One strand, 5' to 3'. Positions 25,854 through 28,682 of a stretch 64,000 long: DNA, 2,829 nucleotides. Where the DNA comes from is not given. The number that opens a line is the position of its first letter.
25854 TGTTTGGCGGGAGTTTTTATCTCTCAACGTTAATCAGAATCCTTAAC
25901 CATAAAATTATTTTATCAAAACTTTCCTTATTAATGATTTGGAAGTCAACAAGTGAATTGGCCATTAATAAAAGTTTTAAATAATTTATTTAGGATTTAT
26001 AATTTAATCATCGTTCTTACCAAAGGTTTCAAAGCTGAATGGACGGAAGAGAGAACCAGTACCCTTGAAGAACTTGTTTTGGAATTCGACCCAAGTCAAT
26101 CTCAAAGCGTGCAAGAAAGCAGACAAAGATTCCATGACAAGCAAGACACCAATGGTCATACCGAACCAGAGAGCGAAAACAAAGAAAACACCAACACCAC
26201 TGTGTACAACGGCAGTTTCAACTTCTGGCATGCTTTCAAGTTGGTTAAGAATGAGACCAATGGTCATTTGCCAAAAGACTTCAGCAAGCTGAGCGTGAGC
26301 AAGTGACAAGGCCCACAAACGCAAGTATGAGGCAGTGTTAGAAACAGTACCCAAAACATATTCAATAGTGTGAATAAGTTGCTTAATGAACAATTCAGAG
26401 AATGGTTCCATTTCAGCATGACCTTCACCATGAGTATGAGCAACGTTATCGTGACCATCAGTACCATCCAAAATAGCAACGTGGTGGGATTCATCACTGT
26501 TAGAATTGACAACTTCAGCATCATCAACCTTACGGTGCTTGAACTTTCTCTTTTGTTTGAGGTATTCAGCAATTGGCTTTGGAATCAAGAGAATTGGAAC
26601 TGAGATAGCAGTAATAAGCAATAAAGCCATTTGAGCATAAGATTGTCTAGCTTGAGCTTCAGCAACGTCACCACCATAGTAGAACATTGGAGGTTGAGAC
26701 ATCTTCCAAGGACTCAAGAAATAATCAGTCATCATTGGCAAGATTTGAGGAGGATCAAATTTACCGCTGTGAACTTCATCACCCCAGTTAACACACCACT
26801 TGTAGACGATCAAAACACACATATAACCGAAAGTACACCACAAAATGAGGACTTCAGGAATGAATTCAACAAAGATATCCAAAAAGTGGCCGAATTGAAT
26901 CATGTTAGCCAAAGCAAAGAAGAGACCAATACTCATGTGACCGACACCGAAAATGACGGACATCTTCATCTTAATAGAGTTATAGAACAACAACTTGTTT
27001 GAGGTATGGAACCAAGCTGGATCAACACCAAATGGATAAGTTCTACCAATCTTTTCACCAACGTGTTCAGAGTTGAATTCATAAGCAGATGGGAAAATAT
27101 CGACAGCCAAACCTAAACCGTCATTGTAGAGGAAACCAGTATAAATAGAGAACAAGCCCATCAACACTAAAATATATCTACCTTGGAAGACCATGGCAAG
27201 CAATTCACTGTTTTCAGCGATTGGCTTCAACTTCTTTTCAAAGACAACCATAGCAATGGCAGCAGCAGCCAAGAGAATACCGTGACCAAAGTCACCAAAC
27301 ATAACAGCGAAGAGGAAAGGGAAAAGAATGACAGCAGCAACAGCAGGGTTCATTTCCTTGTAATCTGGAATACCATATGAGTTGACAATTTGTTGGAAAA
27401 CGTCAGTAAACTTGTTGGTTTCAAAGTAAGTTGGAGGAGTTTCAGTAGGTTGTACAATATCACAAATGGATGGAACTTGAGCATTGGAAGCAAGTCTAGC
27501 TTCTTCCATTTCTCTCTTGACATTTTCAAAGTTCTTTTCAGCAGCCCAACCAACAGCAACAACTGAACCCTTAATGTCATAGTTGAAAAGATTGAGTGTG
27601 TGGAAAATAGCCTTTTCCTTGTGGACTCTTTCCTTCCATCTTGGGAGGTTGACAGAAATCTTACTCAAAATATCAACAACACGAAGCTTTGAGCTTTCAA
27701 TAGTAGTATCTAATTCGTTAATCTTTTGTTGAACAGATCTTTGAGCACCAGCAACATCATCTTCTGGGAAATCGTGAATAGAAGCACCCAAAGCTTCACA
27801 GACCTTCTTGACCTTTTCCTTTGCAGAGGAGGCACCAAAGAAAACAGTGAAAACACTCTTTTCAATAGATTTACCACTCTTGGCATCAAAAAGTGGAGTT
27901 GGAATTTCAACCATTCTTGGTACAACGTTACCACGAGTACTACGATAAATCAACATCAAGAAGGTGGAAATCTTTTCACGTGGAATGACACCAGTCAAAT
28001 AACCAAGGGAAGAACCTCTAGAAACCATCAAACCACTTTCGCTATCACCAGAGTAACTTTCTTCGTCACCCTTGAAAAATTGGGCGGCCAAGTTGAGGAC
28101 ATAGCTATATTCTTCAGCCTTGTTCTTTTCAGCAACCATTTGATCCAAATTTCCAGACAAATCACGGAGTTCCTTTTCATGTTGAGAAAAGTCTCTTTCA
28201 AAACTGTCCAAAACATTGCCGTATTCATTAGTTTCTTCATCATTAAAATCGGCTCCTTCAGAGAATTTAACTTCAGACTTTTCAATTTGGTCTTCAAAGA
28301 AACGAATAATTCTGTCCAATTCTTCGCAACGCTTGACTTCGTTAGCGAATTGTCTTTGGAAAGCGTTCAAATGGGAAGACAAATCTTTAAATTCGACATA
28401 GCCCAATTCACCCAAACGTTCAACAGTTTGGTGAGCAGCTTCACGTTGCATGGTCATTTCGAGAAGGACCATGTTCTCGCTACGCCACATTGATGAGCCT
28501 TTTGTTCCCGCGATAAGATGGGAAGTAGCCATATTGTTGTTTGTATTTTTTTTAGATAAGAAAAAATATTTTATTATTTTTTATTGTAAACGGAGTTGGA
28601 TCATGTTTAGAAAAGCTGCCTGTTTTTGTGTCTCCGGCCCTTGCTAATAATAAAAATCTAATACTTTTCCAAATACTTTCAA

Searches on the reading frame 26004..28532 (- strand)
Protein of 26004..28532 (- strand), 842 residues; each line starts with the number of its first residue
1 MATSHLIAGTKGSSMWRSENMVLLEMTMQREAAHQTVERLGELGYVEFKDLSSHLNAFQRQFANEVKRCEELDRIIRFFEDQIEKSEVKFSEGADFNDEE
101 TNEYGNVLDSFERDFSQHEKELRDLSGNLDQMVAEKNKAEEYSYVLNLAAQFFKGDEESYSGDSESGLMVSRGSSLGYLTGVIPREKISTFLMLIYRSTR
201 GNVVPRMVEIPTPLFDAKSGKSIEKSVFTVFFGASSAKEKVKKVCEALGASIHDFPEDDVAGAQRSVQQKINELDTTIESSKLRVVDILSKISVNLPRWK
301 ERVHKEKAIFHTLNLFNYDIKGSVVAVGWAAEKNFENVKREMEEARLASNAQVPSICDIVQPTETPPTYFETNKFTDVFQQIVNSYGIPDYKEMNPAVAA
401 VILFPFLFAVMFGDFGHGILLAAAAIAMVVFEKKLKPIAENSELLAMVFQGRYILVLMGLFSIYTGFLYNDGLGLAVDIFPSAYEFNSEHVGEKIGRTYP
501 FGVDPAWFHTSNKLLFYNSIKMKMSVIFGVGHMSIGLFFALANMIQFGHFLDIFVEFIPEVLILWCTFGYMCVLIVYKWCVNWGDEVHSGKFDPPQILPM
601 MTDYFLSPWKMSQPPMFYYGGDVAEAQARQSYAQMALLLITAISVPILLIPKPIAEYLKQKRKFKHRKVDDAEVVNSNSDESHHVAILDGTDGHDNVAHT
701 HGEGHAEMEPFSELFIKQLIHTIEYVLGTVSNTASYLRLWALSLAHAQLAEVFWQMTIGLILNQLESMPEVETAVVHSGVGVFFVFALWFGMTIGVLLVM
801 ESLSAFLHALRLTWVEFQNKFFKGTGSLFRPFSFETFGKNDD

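Call 11: search_protein_families(library=pfam, proteins=[window:26004-28532:-], max_evalue=0.01)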
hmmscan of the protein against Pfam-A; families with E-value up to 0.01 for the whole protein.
window:26004-28532:- (842 aa): 1 family
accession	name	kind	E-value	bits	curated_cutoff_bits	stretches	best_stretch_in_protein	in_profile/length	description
PF01496.24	V_ATPase_I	-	1.9e-268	893.2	30.7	1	39-834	2-815/815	V-type ATPase 116kDa subunit family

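Call 12: find_encoding_contigs(protein=window:26004-28532:-, flank=10000, max_places=6)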
Protein window:26004-28532:- (842 aa): no gene with exactly this product is on record in the collection.

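Call 14: find_homologous_proteins(query=window:26004-28532:-, max_evalue=1e-50)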
Query window:26004-28532:- (842 aa): 2246 proteins with E <= 1e-50 among 8000 candidates; the best 120 are listed.
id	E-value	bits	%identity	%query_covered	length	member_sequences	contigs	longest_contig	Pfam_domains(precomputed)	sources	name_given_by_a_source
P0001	0.0e+0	1922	100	100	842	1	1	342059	PF01496.25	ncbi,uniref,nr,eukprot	ncbi:vacuolar proton translocating ATPase [Naegleria gruberi]|uniref:V-type proton ATPase subunit a 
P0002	0.0e+0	1556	82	98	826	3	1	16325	PF01496.25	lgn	-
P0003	0.0e+0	1506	78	98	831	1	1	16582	PF01496.25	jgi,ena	-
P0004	0.0e+0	1354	70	98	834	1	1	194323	PF01496.25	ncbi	ncbi:hypothetical protein ABK040_005359 [Willaertia magna]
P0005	0.0e+0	1262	66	98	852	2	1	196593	PF01496.25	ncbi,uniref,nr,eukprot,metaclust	ncbi:predicted protein [Naegleria gruberi]|uniref:V-type proton ATPase subunit a n=1 Tax=Naegleria g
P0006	6.2e-290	982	55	98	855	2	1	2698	PF01496.25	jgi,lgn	jgi:V-type H+-transporting ATPase subunit a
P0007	7.6e-275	933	52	98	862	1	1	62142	PF01496.25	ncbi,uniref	ncbi:vacuolar ATPase 116 kDa subunit [Acrasis kona]|uniref:V-type proton ATPase subunit a n=1 Tax=Ac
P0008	6.2e-272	923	52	98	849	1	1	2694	PF01496.25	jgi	jgi:V-type H+-transporting ATPase subunit a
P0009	6.8e-270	916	53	97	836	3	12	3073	PF01496.25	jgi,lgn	jgi:V-type H+-transporting ATPase subunit a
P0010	7.3e-265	900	52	97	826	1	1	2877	PF01496.25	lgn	-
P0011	7.3e-262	890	53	96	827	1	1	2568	PF01496.25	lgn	-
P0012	1.8e-260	885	52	97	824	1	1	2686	PF01496.25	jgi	-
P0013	2.0e-249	848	48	97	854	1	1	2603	PF01496.25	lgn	-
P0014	1.1e-248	846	49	97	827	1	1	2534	PF01496.25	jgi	-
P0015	2.6e-228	779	47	97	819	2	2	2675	PF01496.25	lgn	-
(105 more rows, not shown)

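Call 18: find_encoding_contigs(protein=P0001, flank=10000, max_places=4)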
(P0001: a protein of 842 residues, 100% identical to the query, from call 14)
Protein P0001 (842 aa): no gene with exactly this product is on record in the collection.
